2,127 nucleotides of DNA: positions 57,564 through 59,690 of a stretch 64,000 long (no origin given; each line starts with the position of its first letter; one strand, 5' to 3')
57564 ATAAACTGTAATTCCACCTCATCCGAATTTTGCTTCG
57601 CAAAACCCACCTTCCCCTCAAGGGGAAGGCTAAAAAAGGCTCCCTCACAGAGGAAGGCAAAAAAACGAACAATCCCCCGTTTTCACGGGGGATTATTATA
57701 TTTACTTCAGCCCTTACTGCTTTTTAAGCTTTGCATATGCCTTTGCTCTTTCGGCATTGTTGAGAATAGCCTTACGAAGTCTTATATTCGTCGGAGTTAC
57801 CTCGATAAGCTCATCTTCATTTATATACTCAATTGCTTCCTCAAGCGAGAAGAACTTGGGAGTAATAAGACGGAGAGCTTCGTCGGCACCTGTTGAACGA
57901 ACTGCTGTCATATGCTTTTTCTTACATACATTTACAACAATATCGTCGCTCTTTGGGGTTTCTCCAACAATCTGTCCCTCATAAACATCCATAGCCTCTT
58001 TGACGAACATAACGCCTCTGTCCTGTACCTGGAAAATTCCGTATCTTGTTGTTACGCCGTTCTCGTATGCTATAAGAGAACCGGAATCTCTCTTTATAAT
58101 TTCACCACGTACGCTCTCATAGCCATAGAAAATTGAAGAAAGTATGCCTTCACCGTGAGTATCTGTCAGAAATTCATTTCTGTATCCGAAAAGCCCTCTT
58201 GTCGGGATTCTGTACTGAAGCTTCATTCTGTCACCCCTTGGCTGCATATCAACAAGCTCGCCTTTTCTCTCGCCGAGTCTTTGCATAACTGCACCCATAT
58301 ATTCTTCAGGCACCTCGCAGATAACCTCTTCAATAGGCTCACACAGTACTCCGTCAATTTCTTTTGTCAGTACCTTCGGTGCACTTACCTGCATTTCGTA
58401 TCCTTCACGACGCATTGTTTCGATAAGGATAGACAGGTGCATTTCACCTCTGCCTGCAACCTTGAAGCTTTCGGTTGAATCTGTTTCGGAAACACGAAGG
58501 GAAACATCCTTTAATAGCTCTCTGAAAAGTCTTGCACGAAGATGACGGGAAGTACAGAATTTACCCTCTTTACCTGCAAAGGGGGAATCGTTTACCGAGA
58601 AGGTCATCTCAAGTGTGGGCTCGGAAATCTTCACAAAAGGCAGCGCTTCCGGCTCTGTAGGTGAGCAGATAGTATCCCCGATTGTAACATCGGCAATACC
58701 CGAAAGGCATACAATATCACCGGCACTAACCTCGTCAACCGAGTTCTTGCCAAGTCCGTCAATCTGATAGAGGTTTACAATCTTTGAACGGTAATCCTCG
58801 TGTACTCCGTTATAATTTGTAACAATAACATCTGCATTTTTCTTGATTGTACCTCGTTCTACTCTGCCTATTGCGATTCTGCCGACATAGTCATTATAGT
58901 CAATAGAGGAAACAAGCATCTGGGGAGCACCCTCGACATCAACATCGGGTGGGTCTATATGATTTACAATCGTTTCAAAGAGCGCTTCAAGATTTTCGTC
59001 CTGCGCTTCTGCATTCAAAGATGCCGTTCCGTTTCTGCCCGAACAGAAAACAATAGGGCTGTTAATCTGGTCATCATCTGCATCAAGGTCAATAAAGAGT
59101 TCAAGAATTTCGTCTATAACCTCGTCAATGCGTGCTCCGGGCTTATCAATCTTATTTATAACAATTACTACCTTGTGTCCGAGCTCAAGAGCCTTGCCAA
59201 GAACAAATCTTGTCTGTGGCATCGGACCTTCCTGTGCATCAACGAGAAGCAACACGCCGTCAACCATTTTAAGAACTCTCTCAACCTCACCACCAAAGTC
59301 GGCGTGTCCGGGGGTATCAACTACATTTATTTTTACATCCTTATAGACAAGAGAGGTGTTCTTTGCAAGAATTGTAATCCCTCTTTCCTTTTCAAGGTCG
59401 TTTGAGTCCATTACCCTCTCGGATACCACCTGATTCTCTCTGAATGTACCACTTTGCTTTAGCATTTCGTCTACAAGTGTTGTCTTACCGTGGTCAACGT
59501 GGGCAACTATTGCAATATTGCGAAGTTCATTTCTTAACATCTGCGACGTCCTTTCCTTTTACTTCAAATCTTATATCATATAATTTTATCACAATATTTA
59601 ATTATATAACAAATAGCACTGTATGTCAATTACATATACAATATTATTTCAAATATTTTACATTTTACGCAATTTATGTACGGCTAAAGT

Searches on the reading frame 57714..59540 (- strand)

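Call 84: search_protein_families(library=ncbifam, proteins=[window:57714-59540:-], max_evalue=1e-10)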
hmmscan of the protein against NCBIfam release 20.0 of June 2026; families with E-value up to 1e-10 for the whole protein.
window:57714-59540:- (608 aa): 29 families (the best 25 are shown)
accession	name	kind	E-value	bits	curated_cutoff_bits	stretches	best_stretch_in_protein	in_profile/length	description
TIGR01394.1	TypA_BipA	equivalog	1.1e-268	892.4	757.3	1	6-600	1-594/594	translational GTPase TypA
NF007583.0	PRK10218.1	equivalog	2e-212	706.5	1260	1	4-604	3-603/607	ribosome-dependent GTPase TypA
TIGR00490.1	aEF-2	equivalog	1.3e-65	221.9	738.45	3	4-152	17-169/720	elongation factor EF-2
TIGR00484.1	EF-G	equivalog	4.6e-63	213.4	659.4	2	4-147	8-153/691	elongation factor G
NF009381.0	PRK12740.1-5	subfamily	7.3e-62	209.7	583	2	4-149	7-154/692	elongation factor G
NF012153.1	tet_protect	equivalog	1.8e-58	198.3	775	1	8-147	2-143/614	tetracycline resistance ribosomal protection protein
TIGR01393.1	lepA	equivalog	1.9e-58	198.2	533.9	1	5-390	2-369/595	translation elongation factor 4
NF009377.1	PRK12740.1-1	equivalog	1.3e-46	159.4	890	2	4-149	11-158/700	elongation factor G-like protein EF-G2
NF009891.0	PRK13351.1-1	equivalog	1.1e-44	153.2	597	2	3-149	6-154/681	elongation factor G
NF000120.3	47473_otr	exception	2.4e-43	148.7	900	1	8-147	4-145/608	tetracycline resistance ribosomal protection protein Otr(A)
NF058620.1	EFG2_Bacteroid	exception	2.5e-37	128.6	1000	1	4-149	7-154/717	elongation factor G2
NF033148.1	tet_protect_M_W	exception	1.1e-36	126.4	1100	1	7-147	4-146/639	TetM/TetW/TetO/TetS family tetracycline resistance ribosomal protection protein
NF009379.0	PRK12740.1-3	equivalog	6.5e-34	117.5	513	2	4-144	6-148/674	elongation factor G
NF012154.0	tet_protect_Q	exception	6.2e-32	110.7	1425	1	7-141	4-140/638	tetracycline resistance ribosomal protection protein Tet(Q)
NF012155.1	tet_protect_M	exception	1.6e-31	109.2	1420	1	7-147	4-146/639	tetracycline resistance ribosomal protection protein Tet(M)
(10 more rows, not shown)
